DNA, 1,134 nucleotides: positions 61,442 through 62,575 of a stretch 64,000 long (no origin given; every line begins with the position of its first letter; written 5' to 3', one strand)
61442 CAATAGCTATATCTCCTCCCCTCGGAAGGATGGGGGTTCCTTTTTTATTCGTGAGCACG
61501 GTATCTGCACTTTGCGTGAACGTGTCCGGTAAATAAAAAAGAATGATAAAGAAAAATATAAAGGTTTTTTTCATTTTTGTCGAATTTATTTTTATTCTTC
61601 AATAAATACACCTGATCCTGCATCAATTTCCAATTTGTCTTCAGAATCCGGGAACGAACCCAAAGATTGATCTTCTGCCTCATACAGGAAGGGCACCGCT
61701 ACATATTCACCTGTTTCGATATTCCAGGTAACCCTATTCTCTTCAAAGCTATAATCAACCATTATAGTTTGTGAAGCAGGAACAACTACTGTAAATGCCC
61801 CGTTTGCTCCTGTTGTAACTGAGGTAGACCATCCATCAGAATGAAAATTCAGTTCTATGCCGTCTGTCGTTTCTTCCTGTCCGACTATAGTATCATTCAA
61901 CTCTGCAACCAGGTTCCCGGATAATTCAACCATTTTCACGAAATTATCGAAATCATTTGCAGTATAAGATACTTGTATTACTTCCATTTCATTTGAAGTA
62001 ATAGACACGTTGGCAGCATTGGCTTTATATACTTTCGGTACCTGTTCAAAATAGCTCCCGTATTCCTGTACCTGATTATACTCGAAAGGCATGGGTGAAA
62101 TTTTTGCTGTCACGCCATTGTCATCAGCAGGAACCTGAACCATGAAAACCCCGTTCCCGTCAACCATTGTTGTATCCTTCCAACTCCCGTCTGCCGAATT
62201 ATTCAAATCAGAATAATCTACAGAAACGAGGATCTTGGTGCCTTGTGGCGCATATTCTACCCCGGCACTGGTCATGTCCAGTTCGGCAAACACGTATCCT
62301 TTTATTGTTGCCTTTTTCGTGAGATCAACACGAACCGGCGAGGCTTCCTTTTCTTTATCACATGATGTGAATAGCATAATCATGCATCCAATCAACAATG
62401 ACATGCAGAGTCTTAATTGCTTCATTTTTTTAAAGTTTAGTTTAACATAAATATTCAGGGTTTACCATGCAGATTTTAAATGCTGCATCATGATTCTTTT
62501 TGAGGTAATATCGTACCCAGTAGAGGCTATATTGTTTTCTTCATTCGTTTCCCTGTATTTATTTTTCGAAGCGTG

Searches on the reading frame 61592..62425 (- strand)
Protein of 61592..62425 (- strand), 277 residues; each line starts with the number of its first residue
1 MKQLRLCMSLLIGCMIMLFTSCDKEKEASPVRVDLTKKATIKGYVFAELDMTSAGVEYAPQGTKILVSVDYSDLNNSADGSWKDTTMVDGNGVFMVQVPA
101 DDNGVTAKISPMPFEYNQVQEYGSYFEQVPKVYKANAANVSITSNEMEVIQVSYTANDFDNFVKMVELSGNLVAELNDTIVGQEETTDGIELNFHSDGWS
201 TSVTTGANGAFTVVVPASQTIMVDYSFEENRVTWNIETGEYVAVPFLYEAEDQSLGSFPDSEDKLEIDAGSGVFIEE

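Call 57: find_encoding_contigs(protein=window:61592-62425:-, flank=10000, max_places=6)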
Protein window:61592-62425:- (277 aa): 3 contigs read that carry it; 3 places shown.
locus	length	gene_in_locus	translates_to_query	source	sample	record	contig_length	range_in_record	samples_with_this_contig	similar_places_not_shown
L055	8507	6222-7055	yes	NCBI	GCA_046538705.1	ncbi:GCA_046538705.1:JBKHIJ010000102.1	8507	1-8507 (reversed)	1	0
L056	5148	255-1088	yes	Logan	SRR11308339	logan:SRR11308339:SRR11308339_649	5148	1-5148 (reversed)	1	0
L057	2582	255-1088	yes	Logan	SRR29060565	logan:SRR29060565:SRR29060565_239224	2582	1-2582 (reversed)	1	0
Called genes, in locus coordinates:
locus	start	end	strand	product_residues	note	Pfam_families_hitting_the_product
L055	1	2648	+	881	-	PF00128:Alpha-amylase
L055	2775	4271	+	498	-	PF02446:Glyco_hydro_77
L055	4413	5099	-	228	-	PF11667:DUF3267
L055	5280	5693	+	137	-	PF02447:GntP_permease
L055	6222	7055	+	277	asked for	-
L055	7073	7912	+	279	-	PF16961:OmpA_like (weak)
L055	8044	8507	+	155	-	?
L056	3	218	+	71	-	?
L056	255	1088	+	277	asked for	-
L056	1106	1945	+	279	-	PF16961:OmpA_like (weak)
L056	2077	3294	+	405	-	-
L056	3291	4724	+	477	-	PF00884:Sulfatase, PF01663:Phosphodiest (faint), PF16347:SGSH_C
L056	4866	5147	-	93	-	?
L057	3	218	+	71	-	?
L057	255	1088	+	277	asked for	-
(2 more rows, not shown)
